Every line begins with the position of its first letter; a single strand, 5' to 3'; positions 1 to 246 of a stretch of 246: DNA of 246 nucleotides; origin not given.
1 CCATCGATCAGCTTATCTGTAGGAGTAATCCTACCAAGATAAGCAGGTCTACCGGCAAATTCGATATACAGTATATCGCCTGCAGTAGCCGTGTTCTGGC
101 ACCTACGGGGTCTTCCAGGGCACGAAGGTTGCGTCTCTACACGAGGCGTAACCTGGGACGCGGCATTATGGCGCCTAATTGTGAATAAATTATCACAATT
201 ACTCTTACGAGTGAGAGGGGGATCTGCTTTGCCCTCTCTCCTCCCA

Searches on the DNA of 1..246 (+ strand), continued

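Call 69: search_with_rna_model(model_id=R1, sources=[window, L001, L002, L003, L004, L005, L006, L007, L008, L009, L010, L011, L012, L013], max_evalue=0.00001, make_alignment=true, show_alignments=0)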
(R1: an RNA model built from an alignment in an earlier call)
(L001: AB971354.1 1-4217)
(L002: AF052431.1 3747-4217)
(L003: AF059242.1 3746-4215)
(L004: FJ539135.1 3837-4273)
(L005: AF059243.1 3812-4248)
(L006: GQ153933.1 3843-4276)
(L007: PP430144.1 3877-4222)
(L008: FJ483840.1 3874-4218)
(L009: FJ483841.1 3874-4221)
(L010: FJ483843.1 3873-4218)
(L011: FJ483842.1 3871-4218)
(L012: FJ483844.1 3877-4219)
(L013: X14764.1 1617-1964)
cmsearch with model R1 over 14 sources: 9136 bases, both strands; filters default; matches with E-value up to 0.00001: 14.
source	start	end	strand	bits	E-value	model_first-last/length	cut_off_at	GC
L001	4122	4217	+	119.4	8.9e-31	1-96/96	no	0.5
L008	250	345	+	117.8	2.4e-30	1-96/96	no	0.49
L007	251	346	+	117.7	2.6e-30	1-96/96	no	0.48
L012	248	343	+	115.2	1.2e-29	1-96/96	no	0.49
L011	253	348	+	115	1.4e-29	1-96/96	no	0.5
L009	253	348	+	114.5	1.8e-29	1-96/96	no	0.49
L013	253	348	+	114.1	2.4e-29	1-96/96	no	0.5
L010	251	346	+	113.7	3e-29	1-96/96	no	0.51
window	152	246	+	98.4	4e-25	1-96/96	no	0.49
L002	375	471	+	85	1.6e-21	1-96/96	no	0.49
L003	374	470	+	82.6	7.1e-21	1-96/96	no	0.53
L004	346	437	+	40.6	1.4e-09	1-96/96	no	0.59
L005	346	437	+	39.1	3.6e-09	1-96/96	no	0.58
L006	343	434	+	34.7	5.5e-08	1-96/96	no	0.61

Alignment A6: 14 matches aligned to the model, 110 columns, each read 5' to 3' on its own strand. Consensus structure (alignment columns), stored with it:
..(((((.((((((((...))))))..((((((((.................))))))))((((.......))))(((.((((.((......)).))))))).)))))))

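Call 82: search_dna_similar(query=window:168-212:+, collection=phages, mode=distant, max_evalue=0.001, rows=spread, max_rows=40)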
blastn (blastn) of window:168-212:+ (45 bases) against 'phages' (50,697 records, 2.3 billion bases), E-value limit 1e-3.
Records with a match: 28; places in all: 28; records where one place covers at least 80% of the query: 28.
Best place of each record, by identity: >=99% 22; 95-99% 4; 90-95% 2.
By first word of the organism name: Escherichia 12; Qubevirus 12; Enterobacteria 4.
By host as written in the record: Escherichia coli Hfr (Hayes) 12; Escherichia coli 7; - 4; Escherichia coli MG1655 + F912 4; Escherichia coli IJ1862 1.
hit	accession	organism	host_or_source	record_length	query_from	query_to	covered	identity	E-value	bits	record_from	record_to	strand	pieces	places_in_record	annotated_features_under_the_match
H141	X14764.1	Escherichia phage Qbeta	-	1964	1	45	100%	100.0%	6e-15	82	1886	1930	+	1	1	none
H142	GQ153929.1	Escherichia phage Qbeta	-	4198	1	45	100%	100.0%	6e-15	82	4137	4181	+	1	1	none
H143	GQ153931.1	Escherichia phage Qbeta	-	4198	1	45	100%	100.0%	6e-15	82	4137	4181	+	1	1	none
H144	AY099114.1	Escherichia phage Qbeta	-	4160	1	45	100%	100.0%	6e-15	82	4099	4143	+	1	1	none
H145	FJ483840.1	Escherichia phage Qbeta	Escherichia coli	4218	1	45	100%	100.0%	6e-15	82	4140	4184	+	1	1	none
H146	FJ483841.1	Escherichia phage Qbeta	Escherichia coli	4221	1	45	100%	100.0%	6e-15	82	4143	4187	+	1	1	none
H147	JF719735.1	Escherichia phage Qbeta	Escherichia coli IJ1862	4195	1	45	100%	100.0%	6e-15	82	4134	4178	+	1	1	none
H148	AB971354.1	Escherichia phage Qbeta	Escherichia coli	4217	1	45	100%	100.0%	6e-15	82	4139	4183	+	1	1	none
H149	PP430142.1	Enterobacteria phage FrBurgundy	Escherichia coli MG1655 + F912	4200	1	45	100%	100.0%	6e-15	82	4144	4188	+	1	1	none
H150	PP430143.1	Enterobacteria phage FrHibiscus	Escherichia coli MG1655 + F912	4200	1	45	100%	100.0%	6e-15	82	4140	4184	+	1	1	none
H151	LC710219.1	Escherichia phage Qbeta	Escherichia coli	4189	1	45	100%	97.8%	3e-13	78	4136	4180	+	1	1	none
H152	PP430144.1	Enterobacteria phage FrMerlot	Escherichia coli MG1655 + F912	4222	1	45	100%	97.8%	3e-13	78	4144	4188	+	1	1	none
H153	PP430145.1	Enterobacteria phage FrSangria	Escherichia coli MG1655 + F912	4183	1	45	100%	97.8%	3e-13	78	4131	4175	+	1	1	none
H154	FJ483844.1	Escherichia phage Qbeta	Escherichia coli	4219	1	45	100%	95.6%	3e-12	73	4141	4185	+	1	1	none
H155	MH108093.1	Qubevirus durum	Escherichia coli Hfr (Hayes)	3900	1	42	93%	100.0%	3e-13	77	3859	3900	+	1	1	none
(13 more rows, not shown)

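Call 83: get_annotated_region(hit=H65, flank=150)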
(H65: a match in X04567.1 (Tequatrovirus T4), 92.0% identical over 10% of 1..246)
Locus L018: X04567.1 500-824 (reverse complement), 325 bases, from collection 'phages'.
description: Bacteriophage T4 DNA for 58.3 to 65.5 kb early region.
organism: Tequatrovirus T4 (NCBI taxid 10665)
taxonomy: Viruses; Duplodnaviria; Heunggongvirae; Uroviricota; Caudoviricetes; Straboviridae; Tevenvirinae; Tequatrovirus
host: -; source: -; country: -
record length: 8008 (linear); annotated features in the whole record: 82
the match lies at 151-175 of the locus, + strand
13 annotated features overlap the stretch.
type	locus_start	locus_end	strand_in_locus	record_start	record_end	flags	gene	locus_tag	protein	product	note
CDS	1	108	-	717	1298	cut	-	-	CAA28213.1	-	unnamed protein product; precursor polypeptide (AA -10 to 183)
mat_peptide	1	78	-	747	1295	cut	-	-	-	mature internal protein IpIII (AA 1-183)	-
sig_peptide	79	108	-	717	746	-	-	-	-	-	signal peptide (AA -10 to -1)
regulatory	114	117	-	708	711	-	-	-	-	ribosome_binding_site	pot. rRNA binding site (IpIII)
regulatory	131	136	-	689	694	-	-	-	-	promoter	pot. -10 region (IpIII)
regulatory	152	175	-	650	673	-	-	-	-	terminator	put. stem-loop structure; pot. transcription terminator (gene e)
repeat_region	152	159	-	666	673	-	-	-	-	-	inverted repeat A'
regulatory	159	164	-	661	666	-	-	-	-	promoter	pot. -10 region (IpIII)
repeat_region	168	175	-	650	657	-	-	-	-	-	inverted repeat A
regulatory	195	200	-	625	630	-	-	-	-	promoter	pot. -10 region (IpIII)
CDS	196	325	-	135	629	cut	-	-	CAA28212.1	-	unnamed protein product; gene e product (AA 1-184)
regulatory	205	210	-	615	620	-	-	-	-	promoter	pot. -10 region (IpIII)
regulatory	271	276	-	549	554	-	-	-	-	promoter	pot. -10 region (IpIII)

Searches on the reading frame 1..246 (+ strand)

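Call 60: search_dna_similar(query=L001:3522-4118:+, collection=phages, mode=protein, rows=spread, max_rows=60, max_evalue=1e-10)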
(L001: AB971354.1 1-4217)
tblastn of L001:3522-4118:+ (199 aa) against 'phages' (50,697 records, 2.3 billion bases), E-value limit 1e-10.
Records with a match: 339; places in all: 339; records where one place covers at least 80% of the query: 88.
Best place of each record, by identity: >=99% 45; 95-99% 15; 90-95% 7; 60-80% 3; <60% 269.
By first word of the organism name: Escherichia 222; ssRNA 66; Enterobacteria 25; Qubevirus 18; Pseudomonas 3; Emesvirus 3; Erysiphales 1; Plasmopara 1.
By host as written in the record: Escherichia coli TOP 10 F' 145; - 107; Escherichia coli Hfr (Hayes) 47; Escherichia coli 14; Escherichia coli IJ1862 9; Escherichia coli MG1655 + F912 7; Enterobacteriaceae 4; Pseudomonas putida KT2440 + pKJK5 1; and 5 more.
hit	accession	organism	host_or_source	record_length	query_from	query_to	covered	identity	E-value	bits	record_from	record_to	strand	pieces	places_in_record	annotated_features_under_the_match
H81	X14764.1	Escherichia phage Qbeta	-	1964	1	199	100%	100.0%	8e-142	414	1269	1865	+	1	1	unnamed protein product; replicase (AA 1-589)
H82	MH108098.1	Qubevirus durum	Escherichia coli Hfr (Hayes)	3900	1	199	100%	100.0%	2e-135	414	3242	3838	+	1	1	replicase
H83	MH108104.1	Qubevirus durum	Escherichia coli Hfr (Hayes)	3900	1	199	100%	100.0%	3e-135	414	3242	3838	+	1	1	replicase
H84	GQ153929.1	Escherichia phage Qbeta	-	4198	1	199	100%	99.5%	8e-134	411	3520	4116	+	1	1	replicase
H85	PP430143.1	Enterobacteria phage FrHibiscus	Escherichia coli MG1655 + F912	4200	1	199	100%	95.5%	2e-129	399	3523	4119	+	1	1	RNA-directed RNA polymerase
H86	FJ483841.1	Escherichia phage Qbeta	Escherichia coli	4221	1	199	100%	93.5%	1e-125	390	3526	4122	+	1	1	replicase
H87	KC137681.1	Escherichia phage Qbeta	Escherichia coli Hfr (Hayes)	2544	1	169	85%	100.0%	4e-116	354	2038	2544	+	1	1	replicase protein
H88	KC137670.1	Escherichia phage Qbeta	Escherichia coli Hfr (Hayes)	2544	1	169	85%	99.4%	8e-116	353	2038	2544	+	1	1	replicase protein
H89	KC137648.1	Escherichia phage Qbeta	Escherichia coli Hfr (Hayes)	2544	1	169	85%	99.4%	2e-115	352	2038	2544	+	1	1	replicase protein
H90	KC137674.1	Escherichia phage Qbeta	Escherichia coli Hfr (Hayes)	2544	1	169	85%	99.4%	2e-115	352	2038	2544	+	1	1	replicase protein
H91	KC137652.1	Escherichia phage Qbeta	Escherichia coli Hfr (Hayes)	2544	1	169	85%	99.4%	3e-115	351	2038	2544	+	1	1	replicase protein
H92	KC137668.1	Escherichia phage Qbeta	Escherichia coli Hfr (Hayes)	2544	1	169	85%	98.8%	1e-114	350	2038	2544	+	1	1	replicase protein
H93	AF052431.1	Enterobacteria phage M11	-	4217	1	189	95%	62.0%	2e-70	236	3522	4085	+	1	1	replicase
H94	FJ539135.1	Qubevirus faecium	Escherichia coli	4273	1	187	94%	48.7%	7e-49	175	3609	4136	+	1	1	replicase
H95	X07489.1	Enterobacteria phage SP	-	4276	1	185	93%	48.6%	7e-48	172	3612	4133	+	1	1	unnamed protein product; replicase beta-subunit (AA 1 - 576)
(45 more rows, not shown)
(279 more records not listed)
